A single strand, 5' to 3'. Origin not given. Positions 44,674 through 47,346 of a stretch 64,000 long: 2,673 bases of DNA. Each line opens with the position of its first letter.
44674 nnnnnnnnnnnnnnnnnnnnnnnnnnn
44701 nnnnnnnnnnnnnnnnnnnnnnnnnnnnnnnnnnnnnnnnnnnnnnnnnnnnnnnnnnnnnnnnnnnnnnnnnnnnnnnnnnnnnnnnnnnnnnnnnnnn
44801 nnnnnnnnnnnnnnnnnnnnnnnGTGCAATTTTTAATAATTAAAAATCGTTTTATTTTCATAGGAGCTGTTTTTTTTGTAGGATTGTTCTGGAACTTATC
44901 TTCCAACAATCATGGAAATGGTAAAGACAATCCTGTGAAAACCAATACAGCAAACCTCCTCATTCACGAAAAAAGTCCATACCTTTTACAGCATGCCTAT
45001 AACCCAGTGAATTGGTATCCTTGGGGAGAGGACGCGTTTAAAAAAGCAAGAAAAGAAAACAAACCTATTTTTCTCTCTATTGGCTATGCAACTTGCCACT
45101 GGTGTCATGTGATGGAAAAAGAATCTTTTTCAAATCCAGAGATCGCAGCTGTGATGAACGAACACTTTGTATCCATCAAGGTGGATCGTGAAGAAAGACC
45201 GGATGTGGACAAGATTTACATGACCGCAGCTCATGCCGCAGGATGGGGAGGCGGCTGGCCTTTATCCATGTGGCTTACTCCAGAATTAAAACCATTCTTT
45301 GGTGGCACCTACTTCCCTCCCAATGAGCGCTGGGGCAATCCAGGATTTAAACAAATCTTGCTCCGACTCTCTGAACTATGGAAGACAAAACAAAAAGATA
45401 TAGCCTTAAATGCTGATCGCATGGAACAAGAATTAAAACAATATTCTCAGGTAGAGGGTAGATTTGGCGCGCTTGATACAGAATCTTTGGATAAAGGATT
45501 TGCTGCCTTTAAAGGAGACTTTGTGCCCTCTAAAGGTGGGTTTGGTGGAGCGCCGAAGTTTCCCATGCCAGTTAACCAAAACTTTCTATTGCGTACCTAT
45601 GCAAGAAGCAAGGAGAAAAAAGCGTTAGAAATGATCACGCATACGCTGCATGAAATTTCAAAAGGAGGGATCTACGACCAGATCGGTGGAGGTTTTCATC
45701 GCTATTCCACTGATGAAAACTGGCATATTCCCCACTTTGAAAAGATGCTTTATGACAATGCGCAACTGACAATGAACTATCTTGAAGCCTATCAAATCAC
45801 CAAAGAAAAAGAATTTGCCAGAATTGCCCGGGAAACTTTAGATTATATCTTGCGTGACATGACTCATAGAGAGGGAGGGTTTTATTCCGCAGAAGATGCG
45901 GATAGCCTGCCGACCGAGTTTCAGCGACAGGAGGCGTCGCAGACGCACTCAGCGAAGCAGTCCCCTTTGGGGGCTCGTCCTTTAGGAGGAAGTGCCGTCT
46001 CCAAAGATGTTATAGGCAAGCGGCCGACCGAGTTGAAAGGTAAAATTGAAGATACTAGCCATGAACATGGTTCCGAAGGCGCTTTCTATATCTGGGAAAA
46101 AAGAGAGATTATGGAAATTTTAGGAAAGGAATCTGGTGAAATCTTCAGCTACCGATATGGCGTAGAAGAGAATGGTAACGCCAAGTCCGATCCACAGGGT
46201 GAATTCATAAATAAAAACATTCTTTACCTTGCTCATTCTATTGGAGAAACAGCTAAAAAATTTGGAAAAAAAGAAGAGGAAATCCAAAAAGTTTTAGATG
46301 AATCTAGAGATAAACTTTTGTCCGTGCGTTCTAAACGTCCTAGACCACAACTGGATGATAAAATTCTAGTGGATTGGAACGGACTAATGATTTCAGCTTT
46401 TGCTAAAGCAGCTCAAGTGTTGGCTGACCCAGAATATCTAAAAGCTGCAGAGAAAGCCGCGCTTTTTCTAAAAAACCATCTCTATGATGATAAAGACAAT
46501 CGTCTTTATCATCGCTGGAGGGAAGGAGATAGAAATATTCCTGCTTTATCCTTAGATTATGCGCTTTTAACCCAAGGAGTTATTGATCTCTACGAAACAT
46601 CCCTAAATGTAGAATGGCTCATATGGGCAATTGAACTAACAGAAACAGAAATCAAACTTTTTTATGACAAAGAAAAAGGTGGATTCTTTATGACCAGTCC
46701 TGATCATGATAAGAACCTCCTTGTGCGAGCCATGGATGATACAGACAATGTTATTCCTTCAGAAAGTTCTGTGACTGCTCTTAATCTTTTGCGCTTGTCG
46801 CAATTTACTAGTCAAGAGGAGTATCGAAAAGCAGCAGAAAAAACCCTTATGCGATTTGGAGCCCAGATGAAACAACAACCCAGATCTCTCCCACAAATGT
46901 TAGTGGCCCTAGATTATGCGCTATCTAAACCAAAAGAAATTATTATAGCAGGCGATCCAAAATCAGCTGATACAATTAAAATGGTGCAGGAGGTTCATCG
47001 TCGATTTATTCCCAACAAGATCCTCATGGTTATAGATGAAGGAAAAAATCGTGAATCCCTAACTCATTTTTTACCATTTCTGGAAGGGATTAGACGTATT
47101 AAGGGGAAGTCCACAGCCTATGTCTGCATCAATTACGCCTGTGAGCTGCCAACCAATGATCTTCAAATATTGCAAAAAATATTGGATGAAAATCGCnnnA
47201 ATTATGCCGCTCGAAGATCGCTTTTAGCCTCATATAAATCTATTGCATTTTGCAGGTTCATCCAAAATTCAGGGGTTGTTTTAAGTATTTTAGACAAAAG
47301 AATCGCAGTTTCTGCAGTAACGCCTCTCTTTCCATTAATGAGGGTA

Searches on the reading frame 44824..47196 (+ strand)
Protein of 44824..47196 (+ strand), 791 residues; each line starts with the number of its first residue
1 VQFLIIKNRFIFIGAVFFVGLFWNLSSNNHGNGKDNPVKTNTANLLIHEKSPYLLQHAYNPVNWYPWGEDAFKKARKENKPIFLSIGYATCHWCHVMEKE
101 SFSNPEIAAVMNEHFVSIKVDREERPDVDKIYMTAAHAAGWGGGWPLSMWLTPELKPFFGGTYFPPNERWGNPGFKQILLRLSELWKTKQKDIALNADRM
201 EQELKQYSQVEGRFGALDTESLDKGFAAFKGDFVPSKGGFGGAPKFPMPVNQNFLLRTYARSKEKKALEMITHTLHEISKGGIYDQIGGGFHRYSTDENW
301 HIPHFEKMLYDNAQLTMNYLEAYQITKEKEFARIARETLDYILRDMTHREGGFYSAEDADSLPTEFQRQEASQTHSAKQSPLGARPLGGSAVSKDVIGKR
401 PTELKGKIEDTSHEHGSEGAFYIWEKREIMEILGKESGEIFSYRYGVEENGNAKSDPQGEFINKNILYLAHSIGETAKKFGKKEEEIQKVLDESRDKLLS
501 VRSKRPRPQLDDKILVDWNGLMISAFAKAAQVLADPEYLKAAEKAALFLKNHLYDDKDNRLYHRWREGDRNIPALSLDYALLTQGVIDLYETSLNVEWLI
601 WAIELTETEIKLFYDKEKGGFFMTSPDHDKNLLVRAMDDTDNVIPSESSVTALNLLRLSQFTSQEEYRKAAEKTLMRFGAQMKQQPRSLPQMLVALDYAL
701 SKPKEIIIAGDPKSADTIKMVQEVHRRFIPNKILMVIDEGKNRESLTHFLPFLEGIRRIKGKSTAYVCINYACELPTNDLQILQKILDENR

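Call 5: search_protein_families(library=pfam, proteins=[window:44824-47196:+], max_evalue=1)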
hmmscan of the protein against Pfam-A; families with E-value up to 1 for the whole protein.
window:44824-47196:+ (791 aa): 9 families
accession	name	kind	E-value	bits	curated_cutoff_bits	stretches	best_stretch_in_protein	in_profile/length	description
PF03190.21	Thioredox_DsbH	-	3.5e-76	255.1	27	1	44-204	2-162/163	Protein of unknown function, DUF255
PF13899.12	Thioredoxin_7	-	2.1e-11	44.2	27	1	63-126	1-64/83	Thioredoxin-like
PF07470.19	Glyco_hydro_88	-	8.8e-07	28.7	26.6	2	297-356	63-121/352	Glycosyl Hydrolase Family 88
PF13098.12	Thioredoxin_2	-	0.00043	21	27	1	75-123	1-49/104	Thioredoxin-like domain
PF06662.19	C5-epim_C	-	0.00079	19.4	23.3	1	520-550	32-62/188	D-glucuronyl C5-epimerase C-terminus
PF07221.17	GlcNAc_2-epim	-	0.0016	18.2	23.4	0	522-569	26-72/347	N-acylglucosamine 2-epimerase (GlcNAc 2-epimerase)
PF03663.20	Glyco_hydro_76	-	0.0097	15.9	25.9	1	519-658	156-308/366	Glycosyl hydrolase family 76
PF05147.19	LANC_like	-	0.012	14.7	23.2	0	319-355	173-209/350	Lanthionine synthetase C-like protein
PF01532.26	Glyco_hydro_47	-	0.033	13.6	22.9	1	602-689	105-191/455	Glycosyl hydrolase family 47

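Call 6: search_protein_families(library=ncbifam, proteins=[window:44824-47196:+], max_evalue=1)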
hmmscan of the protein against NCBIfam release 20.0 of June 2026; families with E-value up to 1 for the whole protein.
window:44824-47196:+ (791 aa): 6 families
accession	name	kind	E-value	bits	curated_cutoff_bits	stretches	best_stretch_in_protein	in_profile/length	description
NF045694.1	seleno_TsoB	exception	2.2e-07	29.4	805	1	61-123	456-518/572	rhodanese/DsbD fusion-like selenoprotein TsoB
NF041848.1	celb_epim_EpiA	equivalog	5.5e-06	25.7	800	2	284-374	33-124/405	cellobiose 2-epimerase EpiA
NF041199.1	trx7_PDZ_seleno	equivalog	0.00022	20.3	300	1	64-128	3-68/390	Trx7/PDZ domain-containing (seleno)protein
NF043050.1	DisulfRedDsbH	equivalog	0.00028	21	190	1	60-122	41-103/166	disulfide reductase DsbH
NF041382.1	Trx_VPGUxxT_one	exception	0.041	13.2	350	1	57-121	26-91/349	VPGUxxT family thioredoxin-like (seleno)protein, type 1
NF001419.0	PRK00293.1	subfamily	0.23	10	330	1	59-121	457-518/574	protein-disulfide reductase DsbD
